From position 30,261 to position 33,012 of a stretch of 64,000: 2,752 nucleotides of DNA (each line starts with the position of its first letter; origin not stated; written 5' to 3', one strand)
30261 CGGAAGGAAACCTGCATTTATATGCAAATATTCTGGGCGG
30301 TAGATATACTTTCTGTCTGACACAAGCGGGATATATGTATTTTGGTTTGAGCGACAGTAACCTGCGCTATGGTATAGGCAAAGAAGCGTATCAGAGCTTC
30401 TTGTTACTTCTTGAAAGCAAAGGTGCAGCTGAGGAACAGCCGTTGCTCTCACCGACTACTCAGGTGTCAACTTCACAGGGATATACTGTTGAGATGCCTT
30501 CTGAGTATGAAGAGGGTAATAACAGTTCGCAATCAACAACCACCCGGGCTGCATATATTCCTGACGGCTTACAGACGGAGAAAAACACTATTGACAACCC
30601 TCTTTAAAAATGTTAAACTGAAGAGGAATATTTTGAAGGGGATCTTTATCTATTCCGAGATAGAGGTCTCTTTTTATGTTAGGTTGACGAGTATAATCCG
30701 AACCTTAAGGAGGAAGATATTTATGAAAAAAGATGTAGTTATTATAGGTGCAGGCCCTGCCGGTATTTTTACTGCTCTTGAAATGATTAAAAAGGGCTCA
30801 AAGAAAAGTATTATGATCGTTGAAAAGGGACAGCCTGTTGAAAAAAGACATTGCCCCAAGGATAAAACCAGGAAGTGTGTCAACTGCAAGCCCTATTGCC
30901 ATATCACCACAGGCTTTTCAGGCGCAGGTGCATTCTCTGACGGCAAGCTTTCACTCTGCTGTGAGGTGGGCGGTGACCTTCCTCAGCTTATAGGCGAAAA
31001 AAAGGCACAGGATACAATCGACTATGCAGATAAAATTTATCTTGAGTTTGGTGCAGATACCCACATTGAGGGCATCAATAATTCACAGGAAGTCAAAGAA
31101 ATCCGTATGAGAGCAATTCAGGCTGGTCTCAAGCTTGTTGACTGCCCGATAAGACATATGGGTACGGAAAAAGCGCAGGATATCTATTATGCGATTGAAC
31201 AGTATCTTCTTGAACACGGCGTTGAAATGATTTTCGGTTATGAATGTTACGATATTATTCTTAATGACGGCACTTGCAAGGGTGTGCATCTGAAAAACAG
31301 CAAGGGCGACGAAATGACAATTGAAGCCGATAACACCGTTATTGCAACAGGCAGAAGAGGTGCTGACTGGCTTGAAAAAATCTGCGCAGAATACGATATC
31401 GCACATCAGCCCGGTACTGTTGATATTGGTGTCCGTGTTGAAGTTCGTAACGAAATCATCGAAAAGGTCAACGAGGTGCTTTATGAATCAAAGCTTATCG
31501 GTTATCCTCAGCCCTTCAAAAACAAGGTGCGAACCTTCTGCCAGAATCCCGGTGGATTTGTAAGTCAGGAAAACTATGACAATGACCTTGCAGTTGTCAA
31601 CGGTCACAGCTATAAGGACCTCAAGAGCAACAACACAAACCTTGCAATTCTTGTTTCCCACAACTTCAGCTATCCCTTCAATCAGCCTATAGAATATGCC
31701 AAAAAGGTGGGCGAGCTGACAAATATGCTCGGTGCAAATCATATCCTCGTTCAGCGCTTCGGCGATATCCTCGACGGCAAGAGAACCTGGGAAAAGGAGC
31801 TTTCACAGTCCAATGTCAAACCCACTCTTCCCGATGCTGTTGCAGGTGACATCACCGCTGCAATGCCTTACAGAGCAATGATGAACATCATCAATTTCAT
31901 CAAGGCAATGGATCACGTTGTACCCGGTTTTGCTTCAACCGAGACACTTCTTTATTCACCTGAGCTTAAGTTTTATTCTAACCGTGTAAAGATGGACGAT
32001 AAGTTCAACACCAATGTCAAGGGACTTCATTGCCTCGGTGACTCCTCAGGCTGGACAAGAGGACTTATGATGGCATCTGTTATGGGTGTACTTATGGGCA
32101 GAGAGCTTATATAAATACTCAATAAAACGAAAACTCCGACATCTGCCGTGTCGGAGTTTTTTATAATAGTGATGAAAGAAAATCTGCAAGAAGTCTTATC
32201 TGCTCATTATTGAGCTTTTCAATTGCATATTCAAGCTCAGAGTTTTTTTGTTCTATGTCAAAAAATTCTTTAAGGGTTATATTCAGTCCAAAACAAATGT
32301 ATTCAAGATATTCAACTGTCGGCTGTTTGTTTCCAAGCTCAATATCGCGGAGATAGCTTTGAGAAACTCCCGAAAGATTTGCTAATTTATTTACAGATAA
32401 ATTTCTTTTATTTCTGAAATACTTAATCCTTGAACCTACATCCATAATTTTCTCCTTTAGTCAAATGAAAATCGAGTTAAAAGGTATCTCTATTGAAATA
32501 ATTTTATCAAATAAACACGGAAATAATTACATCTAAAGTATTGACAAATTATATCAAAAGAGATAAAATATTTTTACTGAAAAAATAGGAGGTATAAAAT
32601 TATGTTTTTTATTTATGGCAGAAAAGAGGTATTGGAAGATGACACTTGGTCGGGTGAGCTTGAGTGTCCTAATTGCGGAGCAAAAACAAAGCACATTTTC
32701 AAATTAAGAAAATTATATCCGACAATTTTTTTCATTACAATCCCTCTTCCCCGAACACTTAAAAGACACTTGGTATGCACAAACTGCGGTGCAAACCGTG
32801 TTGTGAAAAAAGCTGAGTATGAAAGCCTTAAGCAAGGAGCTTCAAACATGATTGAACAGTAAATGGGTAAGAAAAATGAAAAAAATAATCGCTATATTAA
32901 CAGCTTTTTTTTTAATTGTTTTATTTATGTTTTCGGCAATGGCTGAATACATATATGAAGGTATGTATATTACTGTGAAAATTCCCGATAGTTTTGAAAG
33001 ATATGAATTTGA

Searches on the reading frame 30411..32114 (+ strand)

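Call 8: search_protein_families(library=pfam, proteins=[window:30411-32114:+])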
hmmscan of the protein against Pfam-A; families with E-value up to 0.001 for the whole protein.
window:30411-32114:+ (567 aa): 9 families
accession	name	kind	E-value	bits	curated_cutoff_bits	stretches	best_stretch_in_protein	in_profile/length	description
PF21688.3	FAD-depend_C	-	2.6e-13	51.1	27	1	339-518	4-194/197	FAD-dependent protein, C-terminal domain-like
PF07992.20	Pyr_redox_2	-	5.4e-12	46.2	26.1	1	107-151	1-43/291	Pyridine nucleotide-disulphide oxidoreductase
PF00890.30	FAD_binding_2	-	6.6e-12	45.8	20.4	2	108-143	1-34/414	FAD binding domain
PF03486.20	HI0933_like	-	2.1e-07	31.1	50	1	108-144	2-36/244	HI0933-like protein Rossmann domain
PF12831.13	FAD_oxidored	-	4.5e-06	26.7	27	0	261-314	93-145/416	FAD dependent oxidoreductase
PF01266.30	DAO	-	7.3e-06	26.2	27.9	1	108-142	1-34/353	FAD dependent oxidoreductase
PF13738.12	Pyr_redox_3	-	9.9e-06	25.4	30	1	110-144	1-34/305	Pyridine nucleotide-disulphide oxidoreductase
PF01134.28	GIDA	-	0.00019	21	22.1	0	108-143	1-35/391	Glucose inhibited division protein A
PF01494.25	FAD_binding_3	-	0.00023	20.9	22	0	108-139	3-32/349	FAD binding domain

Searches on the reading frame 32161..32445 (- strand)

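Call 8: search_protein_families(library=pfam, proteins=[window:32161-32445:-])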
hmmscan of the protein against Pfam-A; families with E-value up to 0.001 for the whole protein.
window:32161-32445:- (94 aa): 4 families
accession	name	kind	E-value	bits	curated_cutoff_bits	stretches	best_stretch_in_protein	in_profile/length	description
PF01381.28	HTH_3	-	3.4e-10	40.2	23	1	7-60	1-54/55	Helix-turn-helix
PF13560.12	HTH_31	-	4.2e-07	30.6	27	1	4-54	3-54/64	Helix-turn-helix domain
PF12844.13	HTH_19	-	2.1e-06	28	30.2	1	4-62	1-59/64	Helix-turn-helix domain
PF13443.12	HTH_26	-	4.8e-05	24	22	1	6-66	1-62/63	Cro/C1-type HTH DNA-binding domain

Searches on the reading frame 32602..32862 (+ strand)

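Call 8: search_protein_families(library=pfam, proteins=[window:32602-32862:+])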
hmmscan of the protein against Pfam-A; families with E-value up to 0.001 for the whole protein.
window:32602-32862:+ (86 aa): 7 families
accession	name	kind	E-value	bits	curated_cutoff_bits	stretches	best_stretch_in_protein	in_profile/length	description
PF14354.12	Lar_restr_allev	-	0.00014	22.5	28.6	0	21-75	5-45/58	Restriction alleviation protein Lar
PF17032.10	Zn_ribbon_15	-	0.00018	22.7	28.9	1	21-65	2-46/73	zinc-ribbon family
PF08271.17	Zn_Ribbon_TF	-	0.00021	21.2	29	0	8-28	9-28/43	TFIIB zinc-binding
PF08273.17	Zn_Ribbon_Prim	-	0.00067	20.3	23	0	20-33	4-17/37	Zinc-binding domain of primase-helicase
PF12760.12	Zn_ribbon_IS1595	-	0.0009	19.6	25.4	0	9-38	8-37/46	Transposase zinc-ribbon domain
PF13248.11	Zn_ribbon_3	-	0.00092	19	27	0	19-28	2-11/26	zinc-ribbon domain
PF19134.6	DUF5817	-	0.00094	19.6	31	0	10-39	14-40/57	Domain of unknown function (DUF5817)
